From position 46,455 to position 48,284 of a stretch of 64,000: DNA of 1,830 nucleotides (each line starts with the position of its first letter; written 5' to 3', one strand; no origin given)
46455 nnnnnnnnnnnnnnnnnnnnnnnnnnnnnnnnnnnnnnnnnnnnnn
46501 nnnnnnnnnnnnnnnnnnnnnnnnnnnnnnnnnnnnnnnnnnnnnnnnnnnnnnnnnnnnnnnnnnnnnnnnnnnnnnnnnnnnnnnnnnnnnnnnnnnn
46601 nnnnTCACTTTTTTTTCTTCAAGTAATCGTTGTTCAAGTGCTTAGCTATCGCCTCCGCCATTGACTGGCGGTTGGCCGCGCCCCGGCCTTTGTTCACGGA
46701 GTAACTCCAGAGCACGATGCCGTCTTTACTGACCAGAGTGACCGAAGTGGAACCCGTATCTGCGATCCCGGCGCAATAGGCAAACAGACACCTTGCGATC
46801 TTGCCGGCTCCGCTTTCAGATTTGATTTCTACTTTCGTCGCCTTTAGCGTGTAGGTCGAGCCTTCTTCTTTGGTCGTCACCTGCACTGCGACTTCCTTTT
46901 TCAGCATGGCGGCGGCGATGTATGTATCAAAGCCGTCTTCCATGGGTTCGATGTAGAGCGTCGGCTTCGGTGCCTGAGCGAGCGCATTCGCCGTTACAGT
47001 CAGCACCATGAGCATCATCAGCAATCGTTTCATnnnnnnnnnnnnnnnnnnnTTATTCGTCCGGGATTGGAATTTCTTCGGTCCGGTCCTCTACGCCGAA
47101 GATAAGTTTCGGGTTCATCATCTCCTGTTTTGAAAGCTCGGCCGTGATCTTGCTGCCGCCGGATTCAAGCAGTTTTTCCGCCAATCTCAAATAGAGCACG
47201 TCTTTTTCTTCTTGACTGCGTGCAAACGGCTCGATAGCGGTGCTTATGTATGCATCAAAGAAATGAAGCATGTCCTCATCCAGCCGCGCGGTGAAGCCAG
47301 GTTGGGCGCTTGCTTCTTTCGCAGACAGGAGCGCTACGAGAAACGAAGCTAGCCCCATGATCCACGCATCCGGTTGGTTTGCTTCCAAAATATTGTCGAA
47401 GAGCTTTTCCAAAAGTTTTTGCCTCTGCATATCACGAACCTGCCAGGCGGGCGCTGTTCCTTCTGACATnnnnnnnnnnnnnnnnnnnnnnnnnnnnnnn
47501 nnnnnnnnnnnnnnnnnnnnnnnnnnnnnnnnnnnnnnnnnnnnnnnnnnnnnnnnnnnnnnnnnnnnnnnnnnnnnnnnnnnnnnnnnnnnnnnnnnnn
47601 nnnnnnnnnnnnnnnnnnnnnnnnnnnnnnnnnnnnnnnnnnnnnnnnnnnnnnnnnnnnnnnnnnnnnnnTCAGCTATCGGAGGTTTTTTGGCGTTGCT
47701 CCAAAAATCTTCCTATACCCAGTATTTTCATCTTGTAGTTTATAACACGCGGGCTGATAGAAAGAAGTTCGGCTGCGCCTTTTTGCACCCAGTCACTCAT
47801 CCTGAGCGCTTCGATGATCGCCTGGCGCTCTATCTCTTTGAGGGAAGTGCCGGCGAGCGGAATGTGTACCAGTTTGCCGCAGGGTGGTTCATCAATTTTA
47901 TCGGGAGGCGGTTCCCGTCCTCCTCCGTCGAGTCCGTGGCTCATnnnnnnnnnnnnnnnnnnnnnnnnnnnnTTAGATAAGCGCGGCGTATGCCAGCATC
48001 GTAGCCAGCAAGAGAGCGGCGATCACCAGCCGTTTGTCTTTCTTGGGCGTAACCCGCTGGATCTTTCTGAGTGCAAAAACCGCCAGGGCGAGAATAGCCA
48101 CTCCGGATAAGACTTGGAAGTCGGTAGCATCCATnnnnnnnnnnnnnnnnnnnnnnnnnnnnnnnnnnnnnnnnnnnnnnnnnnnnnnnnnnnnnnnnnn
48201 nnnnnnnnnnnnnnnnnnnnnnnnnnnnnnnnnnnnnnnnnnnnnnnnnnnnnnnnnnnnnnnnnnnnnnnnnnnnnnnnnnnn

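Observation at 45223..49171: Minus-strand array of small genes built from repeated promoter/terminator modules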

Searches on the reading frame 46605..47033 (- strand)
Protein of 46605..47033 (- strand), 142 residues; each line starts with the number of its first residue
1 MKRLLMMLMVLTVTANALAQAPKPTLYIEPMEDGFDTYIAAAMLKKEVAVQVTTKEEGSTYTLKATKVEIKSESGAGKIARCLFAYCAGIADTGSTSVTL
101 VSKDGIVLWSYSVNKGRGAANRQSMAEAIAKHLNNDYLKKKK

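Call 14: search_protein_families(library=pfam, proteins=[window:46605-47033:-], max_evalue=1)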
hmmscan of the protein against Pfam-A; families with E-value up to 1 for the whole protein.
window:46605-47033:- (142 aa): 0 families

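Call 28: find_homologous_proteins(query=window:46605-47033:-, max_evalue=0.001)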
Query window:46605-47033:- (142 aa): 846 proteins with E <= 0.001 among 937 candidates; the best 120 are listed.
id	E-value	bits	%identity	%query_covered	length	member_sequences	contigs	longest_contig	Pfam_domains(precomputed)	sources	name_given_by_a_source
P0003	1.4e-84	298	100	100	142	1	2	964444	-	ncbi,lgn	ncbi:MAG: hypothetical protein WDN47_04260 [Candidatus Doudnabacteria bacterium]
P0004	1.1e-57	211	74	87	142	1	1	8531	-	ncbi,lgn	ncbi:MAG: hypothetical protein ABI643_04365 [Candidatus Doudnabacteria bacterium]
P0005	1.2e-57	211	69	100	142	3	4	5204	-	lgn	-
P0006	5.0e-53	196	72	87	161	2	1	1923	-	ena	-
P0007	4.2e-50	187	63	100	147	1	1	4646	-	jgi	jgi:hypothetical protein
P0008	1.4e-49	185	67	89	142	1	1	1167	-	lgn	-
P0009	1.6e-49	185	64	94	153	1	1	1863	-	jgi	jgi:hypothetical protein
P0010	2.1e-49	185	65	90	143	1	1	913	-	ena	-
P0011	4.0e-48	180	61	100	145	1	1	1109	-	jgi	jgi:hypothetical protein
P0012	7.5e-48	180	61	100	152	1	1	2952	-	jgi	jgi:hypothetical protein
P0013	9.5e-48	179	61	100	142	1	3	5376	-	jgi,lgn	-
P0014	9.8e-48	179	62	99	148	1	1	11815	-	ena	-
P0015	1.7e-47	178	61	100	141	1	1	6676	-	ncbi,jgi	jgi:hypothetical protein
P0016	6.3e-47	177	60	99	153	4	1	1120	-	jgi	jgi:hypothetical protein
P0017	9.7e-47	176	60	100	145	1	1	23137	-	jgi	jgi:hypothetical protein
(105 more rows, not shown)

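Call 29: find_encoding_contigs(protein=P0004, flank=10000, max_places=4)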
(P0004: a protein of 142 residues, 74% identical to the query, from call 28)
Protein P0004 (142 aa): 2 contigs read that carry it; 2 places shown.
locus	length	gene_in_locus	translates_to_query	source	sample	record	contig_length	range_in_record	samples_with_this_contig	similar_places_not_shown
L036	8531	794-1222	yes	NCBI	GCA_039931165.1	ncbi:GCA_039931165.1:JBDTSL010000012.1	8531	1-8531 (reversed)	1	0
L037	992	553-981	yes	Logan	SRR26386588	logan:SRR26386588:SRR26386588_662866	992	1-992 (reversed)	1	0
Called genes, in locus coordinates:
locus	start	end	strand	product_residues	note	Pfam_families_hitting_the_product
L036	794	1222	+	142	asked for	-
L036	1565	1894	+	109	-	PF00072:Response_reg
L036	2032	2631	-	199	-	PF00574:CLP_protease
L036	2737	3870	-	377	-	PF08529:NusA_N, PF13184:KH_NusA_1st, PF26594:KH_NusA_2nd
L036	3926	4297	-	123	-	PF08378:NERD, PF02021:UPF0102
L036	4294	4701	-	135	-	-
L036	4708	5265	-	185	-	PF13489:Methyltransf_23 (weak), PF01209:Ubie_methyltran (weak), PF06325:PrmA (faint), PF13847:Methyltransf_31, PF08241:Methyltransf_11, PF08242:Methyltransf_12, PF13649:Methyltransf_25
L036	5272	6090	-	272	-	PF00149:Metallophos, PF13277:YmdB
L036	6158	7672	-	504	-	PF12072:RNase_Y_N, PF00013:KH_1 (weak), PF22891:KH_PNO1_2nd (faint), PF08668:HDOD (faint), PF01966:HD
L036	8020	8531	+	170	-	PF00081:Sod_Fe_N, PF02777:Sod_Fe_C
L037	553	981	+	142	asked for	-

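Call 30: find_encoding_contigs(protein=P0014, flank=10000, max_places=3)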
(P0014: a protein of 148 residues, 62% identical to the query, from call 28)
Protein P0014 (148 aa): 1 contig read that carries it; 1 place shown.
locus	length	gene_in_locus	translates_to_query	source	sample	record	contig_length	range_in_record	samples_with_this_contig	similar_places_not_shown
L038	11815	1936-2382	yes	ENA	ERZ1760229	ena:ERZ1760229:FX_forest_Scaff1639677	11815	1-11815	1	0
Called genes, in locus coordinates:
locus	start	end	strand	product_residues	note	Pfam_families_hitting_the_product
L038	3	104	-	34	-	?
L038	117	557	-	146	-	PF00030:Crystall (faint), PF03995:Inhibitor_I36 (faint)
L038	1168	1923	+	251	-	-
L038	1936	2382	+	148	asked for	-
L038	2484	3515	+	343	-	PF11918:Peptidase_S41_N, PF03572:Peptidase_S41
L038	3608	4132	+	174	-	PF00111:Fer2 (weak), PF01799:Fer2_2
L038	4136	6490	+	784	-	PF20256:MoCoBD_2, PF02738:MoCoBD_1, PF20256:MoCoBD_2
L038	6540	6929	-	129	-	PF12728:HTH_17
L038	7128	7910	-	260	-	PF00106:adh_short, PF01370:Epimerase (faint), PF13561:adh_short_C2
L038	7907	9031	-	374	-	PF12146:Hydrolase_4 (faint)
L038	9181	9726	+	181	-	PF03703:bPH_2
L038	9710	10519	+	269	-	PF03703:bPH_2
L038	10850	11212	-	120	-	PF01022:HTH_5 (weak), PF01047:MarR (faint), PF12802:MarR_2 (weak), PF12840:HTH_20, PF13412:HTH_24, PF08279:HTH_11 (weak)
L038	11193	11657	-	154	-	PF10604:Polyketide_cyc2 (weak), PF08327:AHSA1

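Call 31: find_encoding_contigs(protein=P0017, flank=10000, max_places=3)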
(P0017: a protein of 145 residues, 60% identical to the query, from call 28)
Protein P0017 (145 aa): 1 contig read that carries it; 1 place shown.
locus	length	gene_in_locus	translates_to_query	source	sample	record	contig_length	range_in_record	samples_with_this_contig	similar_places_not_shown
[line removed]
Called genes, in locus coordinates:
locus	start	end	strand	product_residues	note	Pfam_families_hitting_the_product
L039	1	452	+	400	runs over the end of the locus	PF01053:Cys_Met_Meta_PP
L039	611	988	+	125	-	PF00583:Acetyltransf_1, PF13673:Acetyltransf_10, PF13508:Acetyltransf_7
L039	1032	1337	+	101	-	-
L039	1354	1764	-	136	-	-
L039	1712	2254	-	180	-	PF00583:Acetyltransf_1 (weak), PF13527:Acetyltransf_9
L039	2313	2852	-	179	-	-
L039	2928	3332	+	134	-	PF01741:MscL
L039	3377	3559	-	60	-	-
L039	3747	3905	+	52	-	-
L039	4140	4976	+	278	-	-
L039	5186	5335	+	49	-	-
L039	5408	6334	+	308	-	PF07676:PD40 (weak)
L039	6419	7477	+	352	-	PF01548:DEDD_Tnp_IS110, PF02371:Transposase_20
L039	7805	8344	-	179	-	PF00326:Peptidase_S9, PF07859:Abhydrolase_3, PF12146:Hydrolase_4 (faint), PF20434:BD-FAE, PF01738:DLH (weak)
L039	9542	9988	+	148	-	-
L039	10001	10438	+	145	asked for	-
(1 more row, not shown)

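Call 41: search_protein_families(library=padloc, proteins=[window:46605-47033:-], max_evalue=0.1)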
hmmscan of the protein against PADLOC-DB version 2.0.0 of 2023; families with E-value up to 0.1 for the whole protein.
window:46605-47033:- (142 aa): 0 families

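Call 42: search_protein_families(library=phrogs, proteins=[window:46605-47033:-], max_evalue=0.1)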
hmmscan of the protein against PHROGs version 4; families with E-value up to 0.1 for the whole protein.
window:46605-47033:- (142 aa): 0 families

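Call 43: search_protein_families(library=ncbifam, proteins=[window:46605-47033:-], max_evalue=0.1)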
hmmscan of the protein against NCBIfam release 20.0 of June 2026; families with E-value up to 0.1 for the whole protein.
window:46605-47033:- (142 aa): 0 families

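Call 46: find_encoding_contigs(protein=P0006, flank=10000, max_places=3)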
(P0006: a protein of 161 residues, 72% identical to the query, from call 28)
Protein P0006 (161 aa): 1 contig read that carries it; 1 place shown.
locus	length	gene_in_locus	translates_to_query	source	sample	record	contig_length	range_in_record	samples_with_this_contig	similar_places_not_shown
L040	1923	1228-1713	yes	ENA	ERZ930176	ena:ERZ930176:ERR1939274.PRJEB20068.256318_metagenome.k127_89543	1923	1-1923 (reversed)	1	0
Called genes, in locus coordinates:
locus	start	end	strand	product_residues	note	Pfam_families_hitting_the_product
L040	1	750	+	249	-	?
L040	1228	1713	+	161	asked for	-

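Call 47: find_encoding_contigs(protein=P0007, flank=10000, max_places=3)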
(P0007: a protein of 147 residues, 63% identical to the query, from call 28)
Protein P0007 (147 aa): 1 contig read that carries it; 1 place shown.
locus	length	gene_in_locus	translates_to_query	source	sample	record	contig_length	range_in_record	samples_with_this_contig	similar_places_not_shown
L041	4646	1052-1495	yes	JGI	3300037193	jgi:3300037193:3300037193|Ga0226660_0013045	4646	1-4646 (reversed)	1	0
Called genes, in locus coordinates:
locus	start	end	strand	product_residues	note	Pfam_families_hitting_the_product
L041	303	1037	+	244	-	-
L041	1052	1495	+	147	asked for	-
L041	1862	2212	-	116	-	-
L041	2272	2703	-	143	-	-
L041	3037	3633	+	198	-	-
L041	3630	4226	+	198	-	PF00413:Peptidase_M10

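Call 56: search_solved_structures(query=A3, max_evalue=1)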
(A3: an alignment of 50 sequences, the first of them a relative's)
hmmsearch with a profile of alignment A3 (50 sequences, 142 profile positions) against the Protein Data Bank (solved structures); distinct sequences matched with E-value up to 1: 1.
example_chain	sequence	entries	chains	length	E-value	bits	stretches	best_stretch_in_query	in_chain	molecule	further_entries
2hke_A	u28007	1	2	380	0.34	13.6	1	25-77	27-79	Diphosphomevalonate decarboxylase, putative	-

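Call 60: predict_structure(alignment_id=A3)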
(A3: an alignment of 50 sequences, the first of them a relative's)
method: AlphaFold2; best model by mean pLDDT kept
length: 142 residues; sequences in the alignment: 50
mean_pLDDT: 84.5   pTM: 0.71
mean pLDDT of the five models: 84.5, 84.4, 83.2, 80.6, 80.2
residues with pLDDT >= 90: 78; 70-90: 32; 50-70: 32; < 50: 0
segments of 3 or more residues with pLDDT < 50: none
pLDDT, mean of each block of 10 residues (from residue 1): 77 68 93 94 96 95 92 67 61 87 96 75 92 94 72
secondary structure, 60 per line:
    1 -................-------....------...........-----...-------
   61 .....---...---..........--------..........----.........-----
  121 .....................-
elements in order: H2-17 E25-28 H35-45 E51-53 E61-65 E69-71 H75-84 E93-102 E107-115 H121-141
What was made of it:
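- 46605..47033 (-): Gene E, 142 aa, a signal-peptide protein with an LptE/TraT/PqiC-like lipoprotein fold. It is the one cargo gene present in all four genomes. AF2 pLDDT 84.5 (call 60).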

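Call 64: fold_search(model_id=the predicted structure, library=pdb)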
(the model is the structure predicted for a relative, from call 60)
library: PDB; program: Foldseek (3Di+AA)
matches with E <= 10: 838; with E <= 0.001: 22
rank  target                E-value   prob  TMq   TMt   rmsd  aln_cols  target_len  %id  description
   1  3bf2                  3.2e-05  1.00  0.53  0.59   5.1       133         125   16  Crystal structure of the A1KSW9_NEIMF protein from Neisseria meningitidis. Northeast Structural Genomics Consortium targ (released 2007-12-04)
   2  9fsm_A                8.0e-05  1.00  0.42  0.28  14.4       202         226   13  Cryo-EM structure of the decameric TraT surface exclusion lipoprotein from Klebsiella pneumoniae (pKpQIL plasmid) (released 2024-12-11)
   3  5tse_A                1.6e-04  1.00  0.45  0.47   6.9       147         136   10  2.35 Angstrom Crystal Structure Minor Lipoprotein from Acinetobacter baumannii. (released 2016-11-09)
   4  5ixm_B                1.9e-04  1.00  0.47  0.47   6.4       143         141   13  The LPS Transporter LptDE from Yersinia pestis, core complex (released 2016-05-18)
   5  4q35_B                3.6e-04  1.00  0.47  0.45   5.6       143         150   12  Structure of a membrane protein (released 2014-06-25)
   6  4nhr                  4.1e-04  1.00  0.48  0.50   4.8       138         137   12  Crystal structure of the outer membrane lipopolysaccharide transport protein LptE (RlpB) (released 2014-07-16)
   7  5iv8_D                4.1e-04  1.00  0.46  0.44   7.0       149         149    8  The LPS Transporter LptDE from Klebsiella pneumoniae, core complex (released 2016-05-18)
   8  8h1s_B                4.3e-04  1.00  0.38  0.34   8.1       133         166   12  Crystal structure of apo-LptDE complex (released 2023-10-11)
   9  9ia2_B                4.6e-04  1.00  0.48  0.46   7.0       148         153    9  LpDEM from Escherichia coli (released 2025-12-10)
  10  5tse_B                5.3e-04  1.00  0.51  0.54   5.4       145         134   10  2.35 Angstrom Crystal Structure Minor Lipoprotein from Acinetobacter baumannii. (released 2016-11-09)
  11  5ixm_F                5.3e-04  1.00  0.47  0.46   6.7       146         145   14  The LPS Transporter LptDE from Yersinia pestis, core complex (released 2016-05-18)
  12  9fs5_A                5.6e-04  1.00  0.42  0.28  14.4       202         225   13  Cryo-EM structure of the decameric TraT surface exclusion lipoprotein from Escherichia coli (F plasmid) (released 2024-12-11)
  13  5ixm_H                6.0e-04  1.00  0.48  0.47   6.5       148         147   10  The LPS Transporter LptDE from Yersinia pestis, core complex (released 2016-05-18)
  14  5iv9_B                6.0e-04  1.00  0.47  0.45   6.8       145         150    8  The LPS Transporter LptDE from Klebsiella pneumoniae, full-length (released 2016-05-18)
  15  9rpt_B                6.0e-04  1.00  0.45  0.43   6.5       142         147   13  Cryo-EM structure of the open state of Shigella flexneri LptDE bound by the RBP of Oekolampad phage (released 2025-12-10)
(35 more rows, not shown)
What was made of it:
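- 46605..47033 (-): Foldseek hits to LptE/TraT at E 3e-5, TM about 0.5 (call 64).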

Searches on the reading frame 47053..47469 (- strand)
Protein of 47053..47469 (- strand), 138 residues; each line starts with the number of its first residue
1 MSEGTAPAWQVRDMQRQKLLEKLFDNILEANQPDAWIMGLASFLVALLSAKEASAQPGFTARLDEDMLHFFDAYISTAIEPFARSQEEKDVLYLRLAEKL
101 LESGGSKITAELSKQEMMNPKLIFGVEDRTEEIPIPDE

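Call 14: search_protein_families(library=pfam, proteins=[window:47053-47469:-], max_evalue=1)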
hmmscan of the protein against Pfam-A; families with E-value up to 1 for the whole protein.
window:47053-47469:- (138 aa): 0 families

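Call 41: search_protein_families(library=padloc, proteins=[window:47053-47469:-], max_evalue=0.1)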
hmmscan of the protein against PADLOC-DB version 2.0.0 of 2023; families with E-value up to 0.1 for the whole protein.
window:47053-47469:- (138 aa): 1 family
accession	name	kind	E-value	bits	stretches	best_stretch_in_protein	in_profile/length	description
PDLC00192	HamB1|HamB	-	0.024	10.2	1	50-109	34-94/1104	DEAD-box helicase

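Call 42: search_protein_families(library=phrogs, proteins=[window:47053-47469:-], max_evalue=0.1)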
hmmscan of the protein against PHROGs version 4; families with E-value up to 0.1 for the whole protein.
window:47053-47469:- (138 aa): 2 families
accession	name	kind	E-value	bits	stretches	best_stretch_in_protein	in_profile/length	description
phrog_3399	-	unknown function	0.0023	19.5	0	93-110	6-23/48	-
phrog_4738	-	transcription regulation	0.043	14.6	1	50-75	8-33/59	transcriptional repressor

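Call 43: search_protein_families(library=ncbifam, proteins=[window:47053-47469:-], max_evalue=0.1)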
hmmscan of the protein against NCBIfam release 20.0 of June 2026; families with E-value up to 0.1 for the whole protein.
window:47053-47469:- (138 aa): 0 families

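Call 79: search_solved_structures(query=window:47053-47469:-, max_evalue=1)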
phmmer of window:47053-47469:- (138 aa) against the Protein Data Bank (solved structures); distinct sequences matched with E-value up to 1: 0.
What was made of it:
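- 47053..47469 (-): Gene F, 138 aa, unknown function. It is absent from the three relatives. No Pfam, PDB or PADLOC hit (calls 14, 41, 79).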

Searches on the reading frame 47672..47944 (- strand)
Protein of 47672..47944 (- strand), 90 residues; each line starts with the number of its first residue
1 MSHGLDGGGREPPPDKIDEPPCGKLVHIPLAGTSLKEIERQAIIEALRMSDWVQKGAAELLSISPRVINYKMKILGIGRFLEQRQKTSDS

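Call 14: search_protein_families(library=pfam, proteins=[window:47672-47944:-], max_evalue=1)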
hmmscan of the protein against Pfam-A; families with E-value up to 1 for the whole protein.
window:47672-47944:- (90 aa): 1 family
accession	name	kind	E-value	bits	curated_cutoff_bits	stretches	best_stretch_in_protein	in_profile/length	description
PF02954.25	HTH_8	-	2.5e-11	43.6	22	1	35-73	2-40/42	Bacterial regulatory protein, Fis family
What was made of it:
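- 47672..47944 (-): Gene G, 90 aa, a stand-alone Fis-type HTH (HTH_8) DNA-binding protein. Pfam PF02954, E=2.5e-11 (call 14).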

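Call 41: search_protein_families(library=padloc, proteins=[window:47672-47944:-], max_evalue=0.1)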
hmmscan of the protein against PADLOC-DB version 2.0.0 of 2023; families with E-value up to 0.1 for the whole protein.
window:47672-47944:- (90 aa): 1 family
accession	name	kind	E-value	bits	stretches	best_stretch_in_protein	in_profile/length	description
PDLC01995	RtcR_PspF2--CARF_AAA_HTH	-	0.00067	16.9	1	34-77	437-480/481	-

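Call 42: search_protein_families(library=phrogs, proteins=[window:47672-47944:-], max_evalue=0.1)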
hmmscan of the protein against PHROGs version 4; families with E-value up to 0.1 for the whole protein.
window:47672-47944:- (90 aa): 0 families

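Call 43: search_protein_families(library=ncbifam, proteins=[window:47672-47944:-], max_evalue=0.1)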
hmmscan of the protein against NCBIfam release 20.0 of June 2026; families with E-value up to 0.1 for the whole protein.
window:47672-47944:- (90 aa): 4 families
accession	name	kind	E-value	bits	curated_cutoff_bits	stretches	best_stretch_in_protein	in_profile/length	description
TIGR01817.1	nifA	equivalog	2.4e-07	29.9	528.85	1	36-77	488-529/534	nif-specific transcriptional activator NifA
NF008485.2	PRK11388.1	equivalog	9.5e-05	20.9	551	1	32-77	592-637/643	dihydroxyacetone kinase operon transcriptional regulator DhaR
NF041552.1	TF_PrdR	equivalog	0.012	14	795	1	34-73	535-574/577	sigma-54 dependent transcriptional regulator PrdR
NF050807.1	TransRegFlbDCaul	equivalog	0.094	11.5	750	0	28-73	391-436/454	sigma-54-dependent transcriptional regulator FlbD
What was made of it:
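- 47672..47944 (-): Matches the C-termini of NifA and DhaR (call 43).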

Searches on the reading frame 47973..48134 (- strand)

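Call 14: search_protein_families(library=pfam, proteins=[window:47973-48134:-], max_evalue=1)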
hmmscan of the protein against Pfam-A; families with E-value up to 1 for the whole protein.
window:47973-48134:- (53 aa): 1 family
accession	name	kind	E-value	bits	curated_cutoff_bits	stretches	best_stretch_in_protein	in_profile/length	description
PF07331.16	TctB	-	0.11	13.1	29.1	1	11-53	37-86/137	Tripartite tricarboxylate transporter TctB family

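Call 41: search_protein_families(library=padloc, proteins=[window:47973-48134:-], max_evalue=0.1)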
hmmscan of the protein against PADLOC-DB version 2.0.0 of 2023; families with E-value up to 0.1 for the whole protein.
window:47973-48134:- (53 aa): 0 families

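Call 42: search_protein_families(library=phrogs, proteins=[window:47973-48134:-], max_evalue=0.1)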
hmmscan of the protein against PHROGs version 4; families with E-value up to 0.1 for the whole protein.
window:47973-48134:- (53 aa): 1 family
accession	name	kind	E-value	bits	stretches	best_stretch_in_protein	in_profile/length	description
phrog_33952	-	unknown function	0.049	15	1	10-39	41-69/104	-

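Call 43: search_protein_families(library=ncbifam, proteins=[window:47973-48134:-], max_evalue=0.1)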
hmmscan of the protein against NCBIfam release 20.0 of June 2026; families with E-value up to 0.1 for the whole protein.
window:47973-48134:- (53 aa): 1 family
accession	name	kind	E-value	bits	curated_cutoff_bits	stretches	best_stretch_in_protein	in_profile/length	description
NF058618.1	transduce_GlnX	subfamily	0.082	12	250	1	9-52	180-223/413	GlnX family signal transduction membrane protein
